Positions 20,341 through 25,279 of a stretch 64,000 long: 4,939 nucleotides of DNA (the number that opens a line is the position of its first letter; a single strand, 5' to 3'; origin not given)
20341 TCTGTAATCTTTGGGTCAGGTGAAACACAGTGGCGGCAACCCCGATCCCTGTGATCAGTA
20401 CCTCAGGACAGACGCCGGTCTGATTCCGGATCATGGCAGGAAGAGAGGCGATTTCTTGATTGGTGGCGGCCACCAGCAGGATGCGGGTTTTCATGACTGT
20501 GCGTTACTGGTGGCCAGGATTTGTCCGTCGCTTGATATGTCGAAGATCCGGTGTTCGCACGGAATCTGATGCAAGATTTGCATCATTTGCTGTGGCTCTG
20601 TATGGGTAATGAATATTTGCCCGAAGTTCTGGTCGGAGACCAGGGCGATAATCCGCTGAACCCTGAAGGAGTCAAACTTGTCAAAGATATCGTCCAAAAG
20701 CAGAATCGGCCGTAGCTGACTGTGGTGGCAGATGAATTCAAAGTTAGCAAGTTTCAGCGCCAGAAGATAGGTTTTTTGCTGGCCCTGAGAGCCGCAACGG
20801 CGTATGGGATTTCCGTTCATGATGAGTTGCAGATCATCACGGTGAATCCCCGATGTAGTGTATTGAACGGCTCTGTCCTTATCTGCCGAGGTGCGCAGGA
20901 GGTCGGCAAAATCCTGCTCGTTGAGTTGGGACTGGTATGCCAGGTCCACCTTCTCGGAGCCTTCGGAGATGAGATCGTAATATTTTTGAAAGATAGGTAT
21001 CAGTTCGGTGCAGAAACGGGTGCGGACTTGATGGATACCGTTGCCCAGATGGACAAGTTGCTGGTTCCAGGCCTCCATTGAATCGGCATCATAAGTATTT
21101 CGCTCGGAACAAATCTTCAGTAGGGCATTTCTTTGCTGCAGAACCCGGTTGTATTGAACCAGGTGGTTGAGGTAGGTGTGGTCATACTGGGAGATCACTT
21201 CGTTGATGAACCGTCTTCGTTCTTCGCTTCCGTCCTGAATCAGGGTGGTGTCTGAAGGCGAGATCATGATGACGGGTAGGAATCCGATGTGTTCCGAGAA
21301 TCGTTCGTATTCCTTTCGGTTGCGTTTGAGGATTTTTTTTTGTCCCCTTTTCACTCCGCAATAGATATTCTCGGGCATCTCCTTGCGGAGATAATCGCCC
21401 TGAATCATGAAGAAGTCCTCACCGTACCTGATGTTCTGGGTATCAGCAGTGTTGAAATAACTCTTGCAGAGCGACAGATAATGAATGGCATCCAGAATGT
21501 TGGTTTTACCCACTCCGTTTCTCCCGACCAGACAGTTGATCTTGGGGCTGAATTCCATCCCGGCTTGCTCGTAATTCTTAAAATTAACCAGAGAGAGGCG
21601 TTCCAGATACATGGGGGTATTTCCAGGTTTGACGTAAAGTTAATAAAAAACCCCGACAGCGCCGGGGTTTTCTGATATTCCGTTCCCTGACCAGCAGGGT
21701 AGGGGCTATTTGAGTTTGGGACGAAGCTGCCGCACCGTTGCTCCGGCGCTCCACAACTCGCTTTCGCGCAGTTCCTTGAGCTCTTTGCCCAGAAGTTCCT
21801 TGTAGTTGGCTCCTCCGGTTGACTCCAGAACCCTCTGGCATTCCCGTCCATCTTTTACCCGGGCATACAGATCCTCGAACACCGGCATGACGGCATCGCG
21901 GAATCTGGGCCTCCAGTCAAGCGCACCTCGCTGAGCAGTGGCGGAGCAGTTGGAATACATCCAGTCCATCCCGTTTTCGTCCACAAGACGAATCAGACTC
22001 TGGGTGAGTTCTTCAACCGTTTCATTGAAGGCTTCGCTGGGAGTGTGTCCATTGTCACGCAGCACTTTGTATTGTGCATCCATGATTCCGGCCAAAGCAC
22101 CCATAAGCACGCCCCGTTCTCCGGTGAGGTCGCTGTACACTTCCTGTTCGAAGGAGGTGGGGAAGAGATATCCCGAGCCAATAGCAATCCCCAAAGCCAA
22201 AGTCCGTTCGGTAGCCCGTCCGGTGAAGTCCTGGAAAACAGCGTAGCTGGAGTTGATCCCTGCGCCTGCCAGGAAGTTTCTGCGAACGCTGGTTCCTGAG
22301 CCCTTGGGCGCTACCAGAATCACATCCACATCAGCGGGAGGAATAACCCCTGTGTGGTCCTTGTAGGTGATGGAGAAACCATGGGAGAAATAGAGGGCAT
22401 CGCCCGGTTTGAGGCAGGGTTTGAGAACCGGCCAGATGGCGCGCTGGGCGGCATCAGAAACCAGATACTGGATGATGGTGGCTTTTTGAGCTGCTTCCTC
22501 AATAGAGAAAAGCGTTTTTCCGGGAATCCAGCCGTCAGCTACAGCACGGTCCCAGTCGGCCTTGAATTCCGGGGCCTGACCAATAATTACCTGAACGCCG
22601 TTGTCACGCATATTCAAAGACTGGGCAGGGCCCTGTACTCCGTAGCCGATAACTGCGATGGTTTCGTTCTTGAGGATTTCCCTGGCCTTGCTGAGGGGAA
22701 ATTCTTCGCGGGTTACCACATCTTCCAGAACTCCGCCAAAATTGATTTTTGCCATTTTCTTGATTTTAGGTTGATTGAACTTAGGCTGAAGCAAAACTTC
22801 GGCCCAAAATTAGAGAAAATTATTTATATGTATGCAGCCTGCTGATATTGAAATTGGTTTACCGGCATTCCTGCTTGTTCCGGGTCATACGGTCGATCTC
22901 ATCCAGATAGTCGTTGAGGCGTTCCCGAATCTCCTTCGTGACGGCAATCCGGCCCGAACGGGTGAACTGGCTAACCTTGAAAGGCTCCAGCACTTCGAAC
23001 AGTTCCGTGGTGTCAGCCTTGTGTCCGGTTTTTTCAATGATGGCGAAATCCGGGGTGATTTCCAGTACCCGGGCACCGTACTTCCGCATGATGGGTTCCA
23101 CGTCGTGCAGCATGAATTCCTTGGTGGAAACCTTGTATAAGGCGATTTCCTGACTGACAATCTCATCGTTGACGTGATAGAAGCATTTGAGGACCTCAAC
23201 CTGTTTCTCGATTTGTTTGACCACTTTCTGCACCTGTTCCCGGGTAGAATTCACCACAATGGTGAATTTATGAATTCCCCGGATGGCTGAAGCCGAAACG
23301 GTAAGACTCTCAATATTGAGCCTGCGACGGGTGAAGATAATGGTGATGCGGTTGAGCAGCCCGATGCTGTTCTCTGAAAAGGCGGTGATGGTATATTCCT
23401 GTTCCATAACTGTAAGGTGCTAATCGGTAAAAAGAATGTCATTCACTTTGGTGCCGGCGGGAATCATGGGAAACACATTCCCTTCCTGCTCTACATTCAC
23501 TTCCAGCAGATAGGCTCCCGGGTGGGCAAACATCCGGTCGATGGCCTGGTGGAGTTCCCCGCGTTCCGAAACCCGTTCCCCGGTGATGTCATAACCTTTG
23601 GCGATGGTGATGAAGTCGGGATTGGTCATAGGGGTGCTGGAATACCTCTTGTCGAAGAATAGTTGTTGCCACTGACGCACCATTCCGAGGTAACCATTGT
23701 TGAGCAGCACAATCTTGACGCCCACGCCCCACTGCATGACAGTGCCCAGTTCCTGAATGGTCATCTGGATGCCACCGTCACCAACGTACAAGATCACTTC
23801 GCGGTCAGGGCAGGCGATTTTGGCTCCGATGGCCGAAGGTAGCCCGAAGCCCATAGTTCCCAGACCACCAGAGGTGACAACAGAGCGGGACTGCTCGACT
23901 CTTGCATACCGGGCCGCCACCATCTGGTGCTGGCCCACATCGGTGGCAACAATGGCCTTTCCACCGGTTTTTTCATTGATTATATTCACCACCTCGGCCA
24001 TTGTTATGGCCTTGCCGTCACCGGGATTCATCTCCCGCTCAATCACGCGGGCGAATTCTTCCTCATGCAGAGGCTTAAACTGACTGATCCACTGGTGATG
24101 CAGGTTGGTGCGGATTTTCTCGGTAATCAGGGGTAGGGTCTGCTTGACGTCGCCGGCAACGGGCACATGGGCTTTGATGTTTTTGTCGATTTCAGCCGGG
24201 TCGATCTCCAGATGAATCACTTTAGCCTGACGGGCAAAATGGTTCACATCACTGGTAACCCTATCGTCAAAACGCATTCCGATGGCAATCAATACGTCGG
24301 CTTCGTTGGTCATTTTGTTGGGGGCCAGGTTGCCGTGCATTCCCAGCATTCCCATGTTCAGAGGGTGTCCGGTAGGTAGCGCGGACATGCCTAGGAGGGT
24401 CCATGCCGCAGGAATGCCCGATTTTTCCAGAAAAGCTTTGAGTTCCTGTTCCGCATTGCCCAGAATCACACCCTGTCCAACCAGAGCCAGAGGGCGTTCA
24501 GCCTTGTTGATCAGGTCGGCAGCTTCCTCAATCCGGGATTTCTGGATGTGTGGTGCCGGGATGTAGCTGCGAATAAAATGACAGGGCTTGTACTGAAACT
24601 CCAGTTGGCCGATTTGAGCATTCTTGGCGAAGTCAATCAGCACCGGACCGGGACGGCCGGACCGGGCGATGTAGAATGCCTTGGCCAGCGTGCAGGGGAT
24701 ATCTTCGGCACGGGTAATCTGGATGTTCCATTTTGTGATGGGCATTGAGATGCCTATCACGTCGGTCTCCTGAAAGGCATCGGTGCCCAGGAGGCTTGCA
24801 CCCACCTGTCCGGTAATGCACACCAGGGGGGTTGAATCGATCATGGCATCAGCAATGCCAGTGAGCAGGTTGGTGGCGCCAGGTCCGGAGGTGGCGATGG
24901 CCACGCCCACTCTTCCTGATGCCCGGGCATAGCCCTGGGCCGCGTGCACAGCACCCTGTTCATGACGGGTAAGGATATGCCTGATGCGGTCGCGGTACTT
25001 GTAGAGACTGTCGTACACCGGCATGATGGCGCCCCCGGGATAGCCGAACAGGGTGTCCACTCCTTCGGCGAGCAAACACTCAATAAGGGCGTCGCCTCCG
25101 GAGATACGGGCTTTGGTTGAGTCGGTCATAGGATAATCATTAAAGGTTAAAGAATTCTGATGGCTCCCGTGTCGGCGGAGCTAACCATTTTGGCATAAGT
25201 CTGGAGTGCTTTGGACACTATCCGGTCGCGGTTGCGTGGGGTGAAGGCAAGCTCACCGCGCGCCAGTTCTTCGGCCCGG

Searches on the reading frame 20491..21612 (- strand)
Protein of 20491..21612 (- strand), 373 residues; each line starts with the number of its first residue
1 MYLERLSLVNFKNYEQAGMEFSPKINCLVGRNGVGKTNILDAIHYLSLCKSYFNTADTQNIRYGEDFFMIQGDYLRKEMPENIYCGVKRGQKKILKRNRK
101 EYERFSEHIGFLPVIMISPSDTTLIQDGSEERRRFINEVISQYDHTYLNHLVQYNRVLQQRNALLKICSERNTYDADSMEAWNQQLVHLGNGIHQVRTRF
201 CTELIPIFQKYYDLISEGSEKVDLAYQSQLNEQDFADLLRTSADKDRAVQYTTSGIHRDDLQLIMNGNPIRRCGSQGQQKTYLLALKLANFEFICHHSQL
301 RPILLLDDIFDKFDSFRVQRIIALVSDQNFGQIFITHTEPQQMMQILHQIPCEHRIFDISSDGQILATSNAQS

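Call 6: search_protein_families(library=ncbifam, proteins=[window:20491-21612:-])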
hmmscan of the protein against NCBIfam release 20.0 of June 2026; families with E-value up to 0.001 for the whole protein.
window:20491-21612:- (373 aa): 17 families
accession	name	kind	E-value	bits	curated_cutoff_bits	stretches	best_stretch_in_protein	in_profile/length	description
TIGR00611.2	recf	equivalog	7.5e-102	341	172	1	3-336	1-337/339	DNA replication/repair protein RecF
NF010680.0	PRK14079.1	equivalog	2e-53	181.6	386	1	1-339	1-327/349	recombination protein F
NF041034.1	Rad50_Sulf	equivalog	1.1e-09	36.7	1000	1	1-71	1-70/872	DNA double-strand break repair ATPase Rad50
NF041760.1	PtuA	equivalog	2.8e-09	36.4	500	1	2-45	51-94/524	retron Ec78 anti-phage system effector ATPase PtuA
NF002244.0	PRK01156.1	equivalog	5.4e-09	34.7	847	1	1-46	1-46/895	DNA double-strand break repair ATPase Rad50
NF003034.1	PRK03918.1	equivalog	2.4e-08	32.4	700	1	1-44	1-44/878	DNA double-strand break repair ATPase Rad50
NF038234.1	retron_eff_Eco8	equivalog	1.8e-07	30.2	250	1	1-45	1-45/679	retron Eco8 family effector endonuclease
TIGR02169.1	SMC_prok_A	equivalog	2.5e-06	25.5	729.4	1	2-45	1-45/1165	chromosome segregation protein SMC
NF045780.1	TrlF_fam_ATP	equivalog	2.8e-06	26.3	350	1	19-146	305-430/944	TrlF family AAA-like ATPase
TIGR00634.1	recN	equivalog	2.2e-05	23.6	407.85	1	3-87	2-81/563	DNA repair protein RecN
NF053563.1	Rkd4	equivalog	2.4e-05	22.7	860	1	3-45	3-45/747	arcadin-4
TIGR02168.1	SMC_prok_B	equivalog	4.7e-05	21.3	567.35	1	2-44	1-44/1181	chromosome segregation protein SMC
NF041035.1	Rad50_Halo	equivalog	0.0002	19.9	1000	1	1-45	1-45/883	DNA double-strand break repair ATPase Rad50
NF002572.0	PRK02224.1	equivalog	0.00022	19.7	1087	1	1-44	1-44/888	DNA double-strand break repair ATPase Rad50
NF045487.1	ASRP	equivalog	0.00043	19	300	0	18-45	9-36/593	archaea-specific SMC-related protein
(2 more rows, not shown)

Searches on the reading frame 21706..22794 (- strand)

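Call 6: search_protein_families(library=ncbifam, proteins=[window:21706-22794:-])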
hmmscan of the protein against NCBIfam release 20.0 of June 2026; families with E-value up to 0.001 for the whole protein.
window:21706-22794:- (362 aa): 4 families
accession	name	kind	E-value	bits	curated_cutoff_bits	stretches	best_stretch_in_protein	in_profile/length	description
TIGR00465.1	ilvC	equivalog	5e-91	304.9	226.15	1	41-360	1-312/314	ketol-acid reductoisomerase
NF004017.0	PRK05479.1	equivalog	5.9e-63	212.6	336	1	39-358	13-325/337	ketol-acid reductoisomerase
NF009940.0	PRK13403.1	equivalog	5.5e-42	143.8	406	1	39-290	12-256/335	ketol-acid reductoisomerase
NF003557.0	PRK05225.1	equivalog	2.2e-27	95.8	713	1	27-320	23-314/491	ketol-acid reductoisomerase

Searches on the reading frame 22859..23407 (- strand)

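Call 6: search_protein_families(library=ncbifam, proteins=[window:22859-23407:-])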
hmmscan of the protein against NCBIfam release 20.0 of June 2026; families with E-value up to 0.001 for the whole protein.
window:22859-23407:- (182 aa): 5 families
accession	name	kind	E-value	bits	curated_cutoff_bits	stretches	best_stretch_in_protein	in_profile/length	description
NF008864.0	PRK11895.1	equivalog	2.9e-32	111.6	119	1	5-159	4-158/164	acetolactate synthase small subunit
TIGR00119.1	acolac_sm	equivalog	1.5e-29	103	56.9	1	6-158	4-156/158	acetolactate synthase small subunit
NF010078.0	PRK13562.1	equivalog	7e-09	35.5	96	1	14-76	12-75/84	ACT domain-containing protein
NF005233.0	PRK06737.1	equivalog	0.00026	21.1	102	1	11-74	9-72/76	ACT domain-containing protein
NF006036.0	PRK08178.1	equivalog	0.00074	19.5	128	0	12-89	22-98/102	acetolactate synthase small subunit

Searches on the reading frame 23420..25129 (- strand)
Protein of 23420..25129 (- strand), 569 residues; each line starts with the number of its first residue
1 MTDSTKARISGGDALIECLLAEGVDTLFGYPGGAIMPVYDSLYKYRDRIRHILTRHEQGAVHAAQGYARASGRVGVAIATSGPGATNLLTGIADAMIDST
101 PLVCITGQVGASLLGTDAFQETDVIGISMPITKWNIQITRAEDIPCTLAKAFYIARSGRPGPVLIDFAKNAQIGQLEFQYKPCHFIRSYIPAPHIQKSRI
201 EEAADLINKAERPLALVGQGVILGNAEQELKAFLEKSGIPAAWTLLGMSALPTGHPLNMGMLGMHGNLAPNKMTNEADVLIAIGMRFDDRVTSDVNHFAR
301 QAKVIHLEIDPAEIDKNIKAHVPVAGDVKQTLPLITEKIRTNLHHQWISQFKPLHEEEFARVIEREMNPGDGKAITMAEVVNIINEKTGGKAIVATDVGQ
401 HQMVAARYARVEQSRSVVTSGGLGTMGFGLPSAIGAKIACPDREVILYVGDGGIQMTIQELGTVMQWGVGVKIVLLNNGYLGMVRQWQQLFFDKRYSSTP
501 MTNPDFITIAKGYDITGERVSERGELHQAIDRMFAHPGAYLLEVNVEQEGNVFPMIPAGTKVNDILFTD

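Call 6: search_protein_families(library=ncbifam, proteins=[window:23420-25129:-])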
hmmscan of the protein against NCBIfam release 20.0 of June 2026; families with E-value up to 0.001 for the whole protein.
window:23420-25129:- (569 aa): 54 families (the best 25 are shown)
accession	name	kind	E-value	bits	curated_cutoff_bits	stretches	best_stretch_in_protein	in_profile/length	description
TIGR00118.1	acolac_lg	equivalog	3.9e-210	699.1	538.35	1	10-566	2-554/557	biosynthetic-type acetolactate synthase large subunit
NF006524.0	PRK08978.1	equivalog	3.4e-199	662.7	738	1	10-565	2-543/548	acetolactate synthase 2 catalytic subunit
NF004710.0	PRK06048.1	equivalog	1.9e-196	653.9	976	1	5-566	4-557/561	acetolactate synthase large subunit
NF005824.0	PRK07710.1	equivalog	1.9e-190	634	976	1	4-564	12-566/573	acetolactate synthase large subunit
NF004919.0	PRK06276.1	equivalog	8.7e-189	628.6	866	1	10-567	2-558/582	acetolactate synthase large subunit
NF005651.0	PRK07418.1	subfamily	9.6e-189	628.5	942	1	4-562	14-575/617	acetolactate synthase large subunit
NF005228.0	PRK06725.1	equivalog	5.5e-188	625.7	991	1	8-566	15-565/571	acetolactate synthase large subunit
NF005860.0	PRK07789.1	equivalog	8.1e-186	619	881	1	4-566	29-598/615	acetolactate synthase large subunit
NF006319.0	PRK08527.1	equivalog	1.3e-179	598.3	905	1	8-567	3-559/565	acetolactate synthase large subunit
NF005584.0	PRK07282.1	equivalog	3.1e-179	597.2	970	1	9-566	10-560/566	acetolactate synthase large subunit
NF006016.1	PRK08155.1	equivalog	3.5e-173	577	870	1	8-564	2-550/554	acetolactate synthase large subunit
NF005058.0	PRK06466.1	equivalog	1.1e-171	572.2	951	1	8-566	3-567/574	acetolactate synthase 3 large subunit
NF006581.0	PRK09107.1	equivalog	4.6e-168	560.2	974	1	4-568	6-575/595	acetolactate synthase 3 large subunit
NF005409.0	PRK06965.1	equivalog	7.9e-164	546.3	1035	1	4-567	16-582/587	acetolactate synthase 3 catalytic subunit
NF006525.0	PRK08979.1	equivalog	5.7e-157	523.5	1084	1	8-566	3-565/572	acetolactate synthase 3 large subunit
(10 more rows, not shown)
